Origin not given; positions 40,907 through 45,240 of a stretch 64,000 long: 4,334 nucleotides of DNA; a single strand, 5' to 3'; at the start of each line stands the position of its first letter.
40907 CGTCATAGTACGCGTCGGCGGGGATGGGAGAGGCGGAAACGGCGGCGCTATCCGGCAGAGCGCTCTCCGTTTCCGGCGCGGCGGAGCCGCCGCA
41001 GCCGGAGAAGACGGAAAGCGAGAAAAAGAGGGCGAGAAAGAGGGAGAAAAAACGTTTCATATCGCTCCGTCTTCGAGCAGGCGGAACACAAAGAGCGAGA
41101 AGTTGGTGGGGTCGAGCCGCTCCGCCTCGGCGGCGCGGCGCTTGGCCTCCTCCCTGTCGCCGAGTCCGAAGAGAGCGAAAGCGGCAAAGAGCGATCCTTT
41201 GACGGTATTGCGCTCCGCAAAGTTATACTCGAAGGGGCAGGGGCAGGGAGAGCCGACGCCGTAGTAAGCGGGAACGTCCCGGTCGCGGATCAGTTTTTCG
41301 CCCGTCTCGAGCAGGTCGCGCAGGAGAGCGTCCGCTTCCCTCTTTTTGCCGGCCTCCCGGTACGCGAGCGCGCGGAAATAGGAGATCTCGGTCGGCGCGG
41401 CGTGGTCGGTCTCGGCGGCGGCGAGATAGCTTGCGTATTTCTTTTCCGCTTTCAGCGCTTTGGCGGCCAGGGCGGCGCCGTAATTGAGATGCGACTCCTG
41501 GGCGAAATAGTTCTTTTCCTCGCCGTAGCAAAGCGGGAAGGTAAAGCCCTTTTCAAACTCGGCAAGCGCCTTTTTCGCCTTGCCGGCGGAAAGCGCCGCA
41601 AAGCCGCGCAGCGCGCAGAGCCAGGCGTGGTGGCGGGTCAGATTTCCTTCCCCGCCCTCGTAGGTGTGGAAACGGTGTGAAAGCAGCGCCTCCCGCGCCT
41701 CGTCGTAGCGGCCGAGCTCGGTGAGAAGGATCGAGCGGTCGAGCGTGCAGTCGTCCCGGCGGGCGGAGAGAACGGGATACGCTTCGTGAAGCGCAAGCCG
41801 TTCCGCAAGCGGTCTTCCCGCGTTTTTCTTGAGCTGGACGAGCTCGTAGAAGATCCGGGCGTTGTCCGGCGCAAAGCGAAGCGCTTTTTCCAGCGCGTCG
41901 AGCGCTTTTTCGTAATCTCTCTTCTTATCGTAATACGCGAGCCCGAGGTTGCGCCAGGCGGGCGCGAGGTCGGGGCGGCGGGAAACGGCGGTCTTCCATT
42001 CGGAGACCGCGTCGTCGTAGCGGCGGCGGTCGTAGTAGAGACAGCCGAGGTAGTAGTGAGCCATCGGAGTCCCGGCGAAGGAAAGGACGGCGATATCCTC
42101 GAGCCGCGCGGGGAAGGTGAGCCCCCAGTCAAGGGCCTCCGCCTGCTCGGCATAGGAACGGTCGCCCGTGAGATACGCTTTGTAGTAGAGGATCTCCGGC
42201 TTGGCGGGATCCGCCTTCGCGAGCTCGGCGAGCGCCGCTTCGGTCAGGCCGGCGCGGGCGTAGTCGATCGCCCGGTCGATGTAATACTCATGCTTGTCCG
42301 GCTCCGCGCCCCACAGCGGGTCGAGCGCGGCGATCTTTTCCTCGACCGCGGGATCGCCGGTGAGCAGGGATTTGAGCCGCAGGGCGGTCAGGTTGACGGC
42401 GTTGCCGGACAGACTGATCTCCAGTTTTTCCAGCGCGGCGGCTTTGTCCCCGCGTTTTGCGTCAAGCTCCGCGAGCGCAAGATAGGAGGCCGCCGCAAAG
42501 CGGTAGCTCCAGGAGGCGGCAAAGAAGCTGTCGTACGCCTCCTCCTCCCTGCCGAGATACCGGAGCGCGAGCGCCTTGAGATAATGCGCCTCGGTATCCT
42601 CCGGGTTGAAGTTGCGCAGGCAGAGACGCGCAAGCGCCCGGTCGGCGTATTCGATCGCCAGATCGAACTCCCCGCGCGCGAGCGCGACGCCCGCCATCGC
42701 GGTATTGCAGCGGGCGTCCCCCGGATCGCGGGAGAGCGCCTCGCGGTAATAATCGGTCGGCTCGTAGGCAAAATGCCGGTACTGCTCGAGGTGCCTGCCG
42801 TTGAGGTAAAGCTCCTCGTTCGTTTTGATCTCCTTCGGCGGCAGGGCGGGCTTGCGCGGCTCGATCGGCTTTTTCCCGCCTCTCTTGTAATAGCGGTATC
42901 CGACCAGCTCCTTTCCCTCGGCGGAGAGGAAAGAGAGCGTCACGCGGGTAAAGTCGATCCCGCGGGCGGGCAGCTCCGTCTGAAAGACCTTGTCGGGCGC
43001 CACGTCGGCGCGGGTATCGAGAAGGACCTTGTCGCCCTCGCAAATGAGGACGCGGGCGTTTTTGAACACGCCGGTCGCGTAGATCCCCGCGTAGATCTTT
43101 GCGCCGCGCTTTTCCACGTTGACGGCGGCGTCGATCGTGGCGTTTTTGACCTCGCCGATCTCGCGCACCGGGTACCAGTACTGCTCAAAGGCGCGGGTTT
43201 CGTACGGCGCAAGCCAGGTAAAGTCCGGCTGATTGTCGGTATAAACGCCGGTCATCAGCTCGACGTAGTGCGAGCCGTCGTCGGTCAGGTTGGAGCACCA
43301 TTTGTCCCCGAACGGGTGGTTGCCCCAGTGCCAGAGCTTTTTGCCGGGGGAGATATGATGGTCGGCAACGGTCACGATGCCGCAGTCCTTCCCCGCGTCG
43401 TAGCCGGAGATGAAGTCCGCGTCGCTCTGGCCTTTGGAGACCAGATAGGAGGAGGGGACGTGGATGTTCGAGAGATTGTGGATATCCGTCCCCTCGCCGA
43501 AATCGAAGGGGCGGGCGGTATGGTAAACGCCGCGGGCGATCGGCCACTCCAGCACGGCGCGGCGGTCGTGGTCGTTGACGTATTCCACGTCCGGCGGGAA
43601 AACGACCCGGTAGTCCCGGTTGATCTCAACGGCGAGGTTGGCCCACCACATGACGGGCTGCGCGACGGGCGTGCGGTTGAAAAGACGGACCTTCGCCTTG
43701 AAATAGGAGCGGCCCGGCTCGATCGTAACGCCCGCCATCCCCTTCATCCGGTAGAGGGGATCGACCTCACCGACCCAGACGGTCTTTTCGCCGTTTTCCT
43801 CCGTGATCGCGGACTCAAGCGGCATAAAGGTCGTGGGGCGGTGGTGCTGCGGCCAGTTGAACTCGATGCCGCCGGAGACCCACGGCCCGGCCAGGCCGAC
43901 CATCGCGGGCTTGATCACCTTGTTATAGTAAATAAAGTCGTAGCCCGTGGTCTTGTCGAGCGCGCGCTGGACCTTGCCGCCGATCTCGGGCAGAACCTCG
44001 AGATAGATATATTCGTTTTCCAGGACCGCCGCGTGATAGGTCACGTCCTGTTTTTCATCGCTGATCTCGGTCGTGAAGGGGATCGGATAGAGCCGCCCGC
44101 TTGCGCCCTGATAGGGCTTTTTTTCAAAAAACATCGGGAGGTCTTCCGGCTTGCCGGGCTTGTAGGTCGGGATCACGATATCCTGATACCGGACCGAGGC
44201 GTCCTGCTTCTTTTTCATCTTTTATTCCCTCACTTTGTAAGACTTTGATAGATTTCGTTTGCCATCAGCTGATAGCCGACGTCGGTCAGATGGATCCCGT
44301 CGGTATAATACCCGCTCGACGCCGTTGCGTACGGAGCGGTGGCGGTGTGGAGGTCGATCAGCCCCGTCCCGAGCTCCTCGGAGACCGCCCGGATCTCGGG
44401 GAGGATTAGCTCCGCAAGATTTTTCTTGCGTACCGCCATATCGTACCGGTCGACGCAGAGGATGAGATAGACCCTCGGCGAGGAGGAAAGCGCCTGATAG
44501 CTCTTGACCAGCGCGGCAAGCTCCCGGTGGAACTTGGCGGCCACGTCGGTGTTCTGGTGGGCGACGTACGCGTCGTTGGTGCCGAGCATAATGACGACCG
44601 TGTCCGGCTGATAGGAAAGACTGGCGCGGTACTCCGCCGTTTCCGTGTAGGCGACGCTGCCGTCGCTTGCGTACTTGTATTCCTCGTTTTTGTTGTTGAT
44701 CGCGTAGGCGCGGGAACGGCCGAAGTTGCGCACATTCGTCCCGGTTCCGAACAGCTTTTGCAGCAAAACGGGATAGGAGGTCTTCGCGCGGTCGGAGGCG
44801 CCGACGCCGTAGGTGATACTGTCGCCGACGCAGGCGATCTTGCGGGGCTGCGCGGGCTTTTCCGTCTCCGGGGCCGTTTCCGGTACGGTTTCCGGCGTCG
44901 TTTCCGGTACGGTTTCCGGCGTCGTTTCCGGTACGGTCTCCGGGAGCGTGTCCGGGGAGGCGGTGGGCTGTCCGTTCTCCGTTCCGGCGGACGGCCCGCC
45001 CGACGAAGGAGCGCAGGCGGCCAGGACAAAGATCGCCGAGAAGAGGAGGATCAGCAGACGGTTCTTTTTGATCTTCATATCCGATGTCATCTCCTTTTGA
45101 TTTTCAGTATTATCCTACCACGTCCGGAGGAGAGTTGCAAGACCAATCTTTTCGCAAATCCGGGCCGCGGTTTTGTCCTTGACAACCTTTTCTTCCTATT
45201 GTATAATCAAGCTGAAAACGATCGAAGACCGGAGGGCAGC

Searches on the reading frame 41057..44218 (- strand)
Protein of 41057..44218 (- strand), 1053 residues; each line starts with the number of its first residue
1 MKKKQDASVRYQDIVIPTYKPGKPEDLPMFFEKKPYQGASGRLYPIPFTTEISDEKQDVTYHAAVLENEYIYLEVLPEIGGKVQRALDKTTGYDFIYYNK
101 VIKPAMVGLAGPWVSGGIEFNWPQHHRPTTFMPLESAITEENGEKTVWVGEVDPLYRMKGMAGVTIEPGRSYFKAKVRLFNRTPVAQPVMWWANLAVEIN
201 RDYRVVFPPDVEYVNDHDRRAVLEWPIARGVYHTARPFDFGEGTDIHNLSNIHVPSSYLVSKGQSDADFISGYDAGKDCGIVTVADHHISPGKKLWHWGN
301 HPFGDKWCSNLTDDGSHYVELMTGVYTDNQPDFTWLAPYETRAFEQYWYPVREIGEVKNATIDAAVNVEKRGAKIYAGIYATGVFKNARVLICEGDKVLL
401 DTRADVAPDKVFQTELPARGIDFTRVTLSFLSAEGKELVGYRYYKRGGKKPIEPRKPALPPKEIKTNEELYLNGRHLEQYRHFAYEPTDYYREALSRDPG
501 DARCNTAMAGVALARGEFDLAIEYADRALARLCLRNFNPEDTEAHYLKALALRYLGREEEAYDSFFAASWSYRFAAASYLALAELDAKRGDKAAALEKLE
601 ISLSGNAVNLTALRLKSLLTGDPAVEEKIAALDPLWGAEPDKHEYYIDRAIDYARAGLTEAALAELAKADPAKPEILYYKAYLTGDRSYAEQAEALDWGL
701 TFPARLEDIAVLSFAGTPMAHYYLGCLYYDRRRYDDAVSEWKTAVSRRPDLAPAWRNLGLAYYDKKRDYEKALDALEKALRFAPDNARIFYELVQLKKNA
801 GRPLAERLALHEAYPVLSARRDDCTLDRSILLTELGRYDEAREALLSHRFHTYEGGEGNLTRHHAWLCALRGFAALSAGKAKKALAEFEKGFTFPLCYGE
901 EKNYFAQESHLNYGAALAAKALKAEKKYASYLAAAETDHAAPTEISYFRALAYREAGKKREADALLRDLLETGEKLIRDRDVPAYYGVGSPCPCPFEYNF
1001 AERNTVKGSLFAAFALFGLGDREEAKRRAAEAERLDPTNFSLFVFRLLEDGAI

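Call 17: search_protein_families(library=pfam, proteins=[window:41057-44218:-], max_evalue=0.001)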
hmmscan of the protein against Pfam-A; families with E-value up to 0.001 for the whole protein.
window:41057-44218:- (1053 aa): 11 families
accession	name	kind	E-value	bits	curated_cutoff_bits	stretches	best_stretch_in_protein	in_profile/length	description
PF17128.10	DUF5107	-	7.2e-46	157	24.4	1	43-351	6-310/310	Domain of unknown function (DUF5107)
PF07719.23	TPR_2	-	1.2e-16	59.8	27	2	752-786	1-34/34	Tetratricopeptide repeat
PF00515.34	TPR_1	-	2.6e-14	52.8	27.8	1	752-786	1-34/34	Tetratricopeptide repeat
PF13431.12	TPR_17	-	3.7e-13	49.1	24.4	0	490-522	1-33/34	Tetratricopeptide repeat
PF13414.12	TPR_11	-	1e-11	44.8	26.8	2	727-765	3-41/42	TPR repeat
PF13432.12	TPR_16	-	9.4e-10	39.2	32.7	1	724-787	3-65/65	Tetratricopeptide repeat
PF13181.12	TPR_8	-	1.7e-07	31.3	25.7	0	753-786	2-34/34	Tetratricopeptide repeat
PF13428.12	TPR_14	-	5.6e-07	30.1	23.5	0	754-796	3-44/44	Tetratricopeptide repeat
PF23914.1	TPR_CcmH_CycH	-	8.1e-06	26.2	42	0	743-803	41-100/158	Cytochrome c-type biogenesis protein H TPR domain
PF13424.12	TPR_12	-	1.7e-05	25.4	30.1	1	721-783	6-75/77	Tetratricopeptide repeat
PF14559.12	TPR_19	-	0.00025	21.7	25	0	767-802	5-40/68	Tetratricopeptide repeat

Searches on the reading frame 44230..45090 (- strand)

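Call 17: search_protein_families(library=pfam, proteins=[window:44230-45090:-], max_evalue=0.001)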
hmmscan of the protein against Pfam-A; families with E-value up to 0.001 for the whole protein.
window:44230-45090:- (286 aa): 3 families
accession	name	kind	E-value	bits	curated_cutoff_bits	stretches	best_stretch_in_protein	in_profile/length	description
PF13472.12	Lipase_GDSL_2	-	1e-22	81.9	32.9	1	87-275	1-178/178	GDSL-like Lipase/Acylhydrolase family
PF00657.28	Lipase_GDSL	-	6.1e-16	59.6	23.6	1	85-280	1-208/208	GDSL-like Lipase/Acylhydrolase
PF04311.20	DUF459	-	1.4e-05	25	27.2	0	159-180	57-78/197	Protein of unknown function (DUF459)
